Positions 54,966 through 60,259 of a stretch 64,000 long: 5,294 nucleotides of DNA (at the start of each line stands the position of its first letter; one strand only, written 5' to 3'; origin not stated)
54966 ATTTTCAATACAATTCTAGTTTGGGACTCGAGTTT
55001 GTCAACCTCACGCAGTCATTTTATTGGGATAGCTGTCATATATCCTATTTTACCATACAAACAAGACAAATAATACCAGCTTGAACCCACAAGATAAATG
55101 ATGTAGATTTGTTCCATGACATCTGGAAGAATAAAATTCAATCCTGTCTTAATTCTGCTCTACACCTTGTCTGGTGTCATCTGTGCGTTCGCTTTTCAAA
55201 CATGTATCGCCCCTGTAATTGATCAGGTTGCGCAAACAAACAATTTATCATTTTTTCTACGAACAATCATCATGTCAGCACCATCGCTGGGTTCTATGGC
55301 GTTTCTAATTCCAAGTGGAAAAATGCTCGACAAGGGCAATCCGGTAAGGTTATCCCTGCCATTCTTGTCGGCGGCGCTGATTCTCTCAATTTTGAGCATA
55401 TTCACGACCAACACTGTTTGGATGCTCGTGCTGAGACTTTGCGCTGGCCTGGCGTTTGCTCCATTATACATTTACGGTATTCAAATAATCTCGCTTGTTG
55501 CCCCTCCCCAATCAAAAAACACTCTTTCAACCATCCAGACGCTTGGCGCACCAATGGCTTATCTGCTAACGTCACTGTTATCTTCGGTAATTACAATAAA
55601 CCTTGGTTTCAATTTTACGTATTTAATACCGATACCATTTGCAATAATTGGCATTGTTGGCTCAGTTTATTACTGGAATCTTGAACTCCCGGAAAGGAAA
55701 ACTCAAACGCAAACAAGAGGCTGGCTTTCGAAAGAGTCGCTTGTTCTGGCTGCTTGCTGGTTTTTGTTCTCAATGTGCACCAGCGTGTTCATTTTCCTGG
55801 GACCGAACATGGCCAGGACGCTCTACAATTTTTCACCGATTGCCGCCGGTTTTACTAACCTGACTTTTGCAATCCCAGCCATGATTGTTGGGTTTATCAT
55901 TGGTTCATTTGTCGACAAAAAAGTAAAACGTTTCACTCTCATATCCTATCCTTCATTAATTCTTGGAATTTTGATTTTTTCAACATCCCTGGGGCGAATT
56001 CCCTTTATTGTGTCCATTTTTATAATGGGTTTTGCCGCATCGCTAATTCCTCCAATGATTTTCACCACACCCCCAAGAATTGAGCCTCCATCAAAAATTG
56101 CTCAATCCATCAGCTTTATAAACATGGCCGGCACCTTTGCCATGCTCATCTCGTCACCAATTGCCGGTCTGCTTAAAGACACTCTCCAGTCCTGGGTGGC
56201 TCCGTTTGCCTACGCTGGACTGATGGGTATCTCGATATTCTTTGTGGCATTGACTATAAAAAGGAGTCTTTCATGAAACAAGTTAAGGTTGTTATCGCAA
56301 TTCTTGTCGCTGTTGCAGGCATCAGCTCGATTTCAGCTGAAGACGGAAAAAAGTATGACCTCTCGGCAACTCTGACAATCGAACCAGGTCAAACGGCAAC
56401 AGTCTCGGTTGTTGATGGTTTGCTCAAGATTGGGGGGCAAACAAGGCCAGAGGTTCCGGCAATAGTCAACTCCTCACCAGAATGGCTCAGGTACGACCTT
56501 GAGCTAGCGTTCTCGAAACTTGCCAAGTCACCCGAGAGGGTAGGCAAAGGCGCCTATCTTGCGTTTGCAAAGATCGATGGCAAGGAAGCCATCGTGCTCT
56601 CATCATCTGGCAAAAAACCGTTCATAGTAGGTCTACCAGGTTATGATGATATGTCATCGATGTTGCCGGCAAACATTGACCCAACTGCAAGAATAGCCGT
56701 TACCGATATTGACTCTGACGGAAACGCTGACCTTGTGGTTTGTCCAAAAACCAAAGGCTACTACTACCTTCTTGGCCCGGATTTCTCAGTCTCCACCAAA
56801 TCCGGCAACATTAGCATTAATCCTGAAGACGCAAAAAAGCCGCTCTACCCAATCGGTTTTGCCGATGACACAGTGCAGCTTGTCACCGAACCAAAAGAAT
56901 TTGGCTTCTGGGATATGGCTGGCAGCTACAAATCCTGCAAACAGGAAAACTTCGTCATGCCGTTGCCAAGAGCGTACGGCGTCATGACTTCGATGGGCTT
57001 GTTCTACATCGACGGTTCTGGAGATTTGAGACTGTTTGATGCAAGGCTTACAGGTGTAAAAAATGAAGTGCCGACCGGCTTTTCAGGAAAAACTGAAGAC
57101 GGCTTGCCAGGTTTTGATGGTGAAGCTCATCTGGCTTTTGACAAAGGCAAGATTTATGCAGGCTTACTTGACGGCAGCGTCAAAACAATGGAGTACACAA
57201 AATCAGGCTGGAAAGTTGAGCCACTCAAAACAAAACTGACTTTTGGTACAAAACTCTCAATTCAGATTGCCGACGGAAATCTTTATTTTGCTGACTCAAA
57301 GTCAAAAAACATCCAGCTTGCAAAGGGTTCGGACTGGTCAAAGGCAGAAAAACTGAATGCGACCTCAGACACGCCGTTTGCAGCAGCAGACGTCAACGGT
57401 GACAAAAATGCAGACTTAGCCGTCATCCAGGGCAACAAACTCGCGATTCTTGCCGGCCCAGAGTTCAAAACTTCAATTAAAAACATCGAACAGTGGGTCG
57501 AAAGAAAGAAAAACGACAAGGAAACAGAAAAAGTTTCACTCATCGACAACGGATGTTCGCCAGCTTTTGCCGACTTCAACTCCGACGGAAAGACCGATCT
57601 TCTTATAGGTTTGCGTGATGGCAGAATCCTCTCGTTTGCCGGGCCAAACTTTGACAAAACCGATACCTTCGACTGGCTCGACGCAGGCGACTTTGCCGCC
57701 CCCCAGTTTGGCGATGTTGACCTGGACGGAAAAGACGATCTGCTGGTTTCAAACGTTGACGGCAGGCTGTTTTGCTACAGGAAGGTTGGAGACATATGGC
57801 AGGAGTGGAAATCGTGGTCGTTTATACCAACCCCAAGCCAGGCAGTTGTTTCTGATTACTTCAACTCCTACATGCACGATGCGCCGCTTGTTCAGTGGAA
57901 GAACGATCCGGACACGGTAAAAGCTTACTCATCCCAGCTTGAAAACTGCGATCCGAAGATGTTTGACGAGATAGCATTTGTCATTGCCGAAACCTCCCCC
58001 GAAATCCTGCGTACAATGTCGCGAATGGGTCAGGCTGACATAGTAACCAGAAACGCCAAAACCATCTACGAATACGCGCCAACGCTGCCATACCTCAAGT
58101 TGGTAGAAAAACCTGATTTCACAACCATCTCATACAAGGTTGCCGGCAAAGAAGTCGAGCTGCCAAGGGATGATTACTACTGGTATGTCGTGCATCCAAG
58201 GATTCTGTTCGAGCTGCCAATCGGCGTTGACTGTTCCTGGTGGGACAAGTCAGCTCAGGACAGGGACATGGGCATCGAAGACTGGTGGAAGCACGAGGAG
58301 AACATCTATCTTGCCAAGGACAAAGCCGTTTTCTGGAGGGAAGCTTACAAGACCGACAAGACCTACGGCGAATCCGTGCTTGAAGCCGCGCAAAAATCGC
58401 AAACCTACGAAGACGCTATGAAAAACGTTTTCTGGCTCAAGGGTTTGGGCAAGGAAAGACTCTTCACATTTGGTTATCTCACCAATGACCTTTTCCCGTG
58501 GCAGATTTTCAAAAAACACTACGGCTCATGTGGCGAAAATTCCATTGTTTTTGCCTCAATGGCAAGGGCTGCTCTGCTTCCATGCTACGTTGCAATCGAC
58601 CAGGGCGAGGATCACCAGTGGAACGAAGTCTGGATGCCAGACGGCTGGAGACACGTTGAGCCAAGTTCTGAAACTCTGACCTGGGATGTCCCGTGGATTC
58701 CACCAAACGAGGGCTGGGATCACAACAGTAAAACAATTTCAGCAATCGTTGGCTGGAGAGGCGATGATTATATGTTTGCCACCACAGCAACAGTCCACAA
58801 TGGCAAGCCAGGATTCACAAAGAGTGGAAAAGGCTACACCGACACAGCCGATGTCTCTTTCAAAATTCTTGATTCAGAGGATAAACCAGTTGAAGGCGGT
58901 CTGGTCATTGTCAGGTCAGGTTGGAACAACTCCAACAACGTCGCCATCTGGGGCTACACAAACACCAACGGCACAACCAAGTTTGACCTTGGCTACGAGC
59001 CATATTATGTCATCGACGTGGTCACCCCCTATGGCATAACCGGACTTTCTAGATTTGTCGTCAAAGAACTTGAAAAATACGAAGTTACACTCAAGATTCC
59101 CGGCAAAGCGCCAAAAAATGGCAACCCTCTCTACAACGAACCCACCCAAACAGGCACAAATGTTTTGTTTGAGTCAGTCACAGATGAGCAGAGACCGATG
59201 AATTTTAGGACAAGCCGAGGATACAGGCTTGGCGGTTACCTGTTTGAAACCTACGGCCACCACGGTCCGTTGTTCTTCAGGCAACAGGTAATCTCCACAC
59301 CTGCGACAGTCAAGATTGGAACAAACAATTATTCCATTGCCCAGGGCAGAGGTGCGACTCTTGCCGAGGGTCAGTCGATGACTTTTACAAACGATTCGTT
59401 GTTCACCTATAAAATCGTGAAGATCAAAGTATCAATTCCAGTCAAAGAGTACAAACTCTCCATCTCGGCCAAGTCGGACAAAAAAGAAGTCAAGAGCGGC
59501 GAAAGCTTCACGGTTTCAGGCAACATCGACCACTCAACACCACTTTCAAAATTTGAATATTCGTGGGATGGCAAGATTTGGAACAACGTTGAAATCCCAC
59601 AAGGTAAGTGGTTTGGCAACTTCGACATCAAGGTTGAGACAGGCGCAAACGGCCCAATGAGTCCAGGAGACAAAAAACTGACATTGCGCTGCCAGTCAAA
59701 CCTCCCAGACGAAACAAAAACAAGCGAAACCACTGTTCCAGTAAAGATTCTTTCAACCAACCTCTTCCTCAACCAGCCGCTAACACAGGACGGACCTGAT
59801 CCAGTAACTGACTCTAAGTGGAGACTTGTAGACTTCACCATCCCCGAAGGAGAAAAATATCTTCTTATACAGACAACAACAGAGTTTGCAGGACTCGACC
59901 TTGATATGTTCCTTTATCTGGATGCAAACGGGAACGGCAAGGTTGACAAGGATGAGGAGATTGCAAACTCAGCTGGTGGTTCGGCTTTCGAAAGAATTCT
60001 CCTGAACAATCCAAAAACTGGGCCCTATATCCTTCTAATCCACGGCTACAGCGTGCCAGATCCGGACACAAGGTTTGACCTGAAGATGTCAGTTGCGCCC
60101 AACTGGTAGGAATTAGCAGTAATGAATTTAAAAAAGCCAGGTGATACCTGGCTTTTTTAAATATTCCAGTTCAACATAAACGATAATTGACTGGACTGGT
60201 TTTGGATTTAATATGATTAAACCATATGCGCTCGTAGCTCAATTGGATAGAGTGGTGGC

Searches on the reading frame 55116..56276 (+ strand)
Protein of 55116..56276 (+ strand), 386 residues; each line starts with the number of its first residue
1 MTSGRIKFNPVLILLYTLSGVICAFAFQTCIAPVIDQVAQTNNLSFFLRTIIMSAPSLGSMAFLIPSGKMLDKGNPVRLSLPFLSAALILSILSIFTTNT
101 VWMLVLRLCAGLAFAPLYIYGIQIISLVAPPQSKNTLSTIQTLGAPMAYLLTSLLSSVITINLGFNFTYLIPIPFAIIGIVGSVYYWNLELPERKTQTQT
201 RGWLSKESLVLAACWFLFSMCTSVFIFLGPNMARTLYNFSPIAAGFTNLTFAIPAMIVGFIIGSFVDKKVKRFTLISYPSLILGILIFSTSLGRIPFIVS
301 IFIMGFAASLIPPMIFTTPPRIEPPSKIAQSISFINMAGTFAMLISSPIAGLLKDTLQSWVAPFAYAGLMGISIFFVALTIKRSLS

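Call 43: search_protein_families(library=pfam, proteins=[window:55116-56276:+], max_evalue=0.00001)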
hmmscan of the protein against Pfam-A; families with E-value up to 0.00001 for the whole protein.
window:55116-56276:+ (386 aa): 1 family
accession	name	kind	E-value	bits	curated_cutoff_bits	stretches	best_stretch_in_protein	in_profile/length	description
PF07690.21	MFS_1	-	1.3e-33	116.8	33.4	2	19-289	3-286/347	Major Facilitator Superfamily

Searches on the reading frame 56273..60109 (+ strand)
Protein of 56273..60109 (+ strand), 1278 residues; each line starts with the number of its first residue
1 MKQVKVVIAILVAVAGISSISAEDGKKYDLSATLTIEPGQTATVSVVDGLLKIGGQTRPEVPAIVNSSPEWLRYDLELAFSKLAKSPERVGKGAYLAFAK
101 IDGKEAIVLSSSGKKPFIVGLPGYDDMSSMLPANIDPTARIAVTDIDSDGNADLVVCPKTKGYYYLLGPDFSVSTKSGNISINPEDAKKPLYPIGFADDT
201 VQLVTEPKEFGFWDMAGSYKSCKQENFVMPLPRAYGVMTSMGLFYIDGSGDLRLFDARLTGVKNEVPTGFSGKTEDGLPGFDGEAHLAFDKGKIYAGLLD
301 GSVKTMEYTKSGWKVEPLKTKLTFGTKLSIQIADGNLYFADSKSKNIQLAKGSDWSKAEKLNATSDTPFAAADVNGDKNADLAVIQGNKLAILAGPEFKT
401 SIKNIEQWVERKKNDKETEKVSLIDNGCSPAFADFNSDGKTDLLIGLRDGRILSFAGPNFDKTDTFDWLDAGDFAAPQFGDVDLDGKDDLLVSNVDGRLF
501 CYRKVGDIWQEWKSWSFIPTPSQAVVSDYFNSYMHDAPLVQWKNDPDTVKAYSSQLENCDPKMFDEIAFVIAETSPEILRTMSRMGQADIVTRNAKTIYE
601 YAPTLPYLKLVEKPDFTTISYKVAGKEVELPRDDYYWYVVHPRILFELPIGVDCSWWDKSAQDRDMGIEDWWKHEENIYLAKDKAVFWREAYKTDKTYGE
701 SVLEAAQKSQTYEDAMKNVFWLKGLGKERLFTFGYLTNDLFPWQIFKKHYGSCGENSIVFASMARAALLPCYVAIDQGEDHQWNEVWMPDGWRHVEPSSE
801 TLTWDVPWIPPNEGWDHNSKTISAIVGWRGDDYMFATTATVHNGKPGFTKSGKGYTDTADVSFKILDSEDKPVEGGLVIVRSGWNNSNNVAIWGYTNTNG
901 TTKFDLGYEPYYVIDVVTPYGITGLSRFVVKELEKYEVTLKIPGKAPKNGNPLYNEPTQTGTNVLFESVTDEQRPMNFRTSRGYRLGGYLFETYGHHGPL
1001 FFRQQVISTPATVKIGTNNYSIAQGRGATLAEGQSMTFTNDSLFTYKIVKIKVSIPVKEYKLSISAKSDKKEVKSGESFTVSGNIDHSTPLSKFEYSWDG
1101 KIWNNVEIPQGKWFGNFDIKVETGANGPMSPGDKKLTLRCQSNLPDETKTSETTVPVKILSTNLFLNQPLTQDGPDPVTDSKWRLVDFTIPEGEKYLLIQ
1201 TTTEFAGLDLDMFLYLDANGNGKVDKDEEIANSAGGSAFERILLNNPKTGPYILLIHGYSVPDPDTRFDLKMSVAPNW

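Call 43: search_protein_families(library=pfam, proteins=[window:56273-60109:+], max_evalue=0.00001)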
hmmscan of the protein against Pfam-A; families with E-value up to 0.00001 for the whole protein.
window:56273-60109:+ (1278 aa): 3 families
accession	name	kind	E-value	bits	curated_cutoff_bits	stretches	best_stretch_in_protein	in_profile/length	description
PF01839.29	FG-GAP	-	9.5e-11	41.8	22.1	0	429-446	4-21/37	FG-GAP repeat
PF01841.26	Transglut_core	-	2.2e-08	34.8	23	1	739-797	42-108/108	Transglutaminase-like superfamily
PF13517.12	FG-GAP_3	-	3.8e-08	34.3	26.9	0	434-492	1-61/61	FG-GAP-like repeat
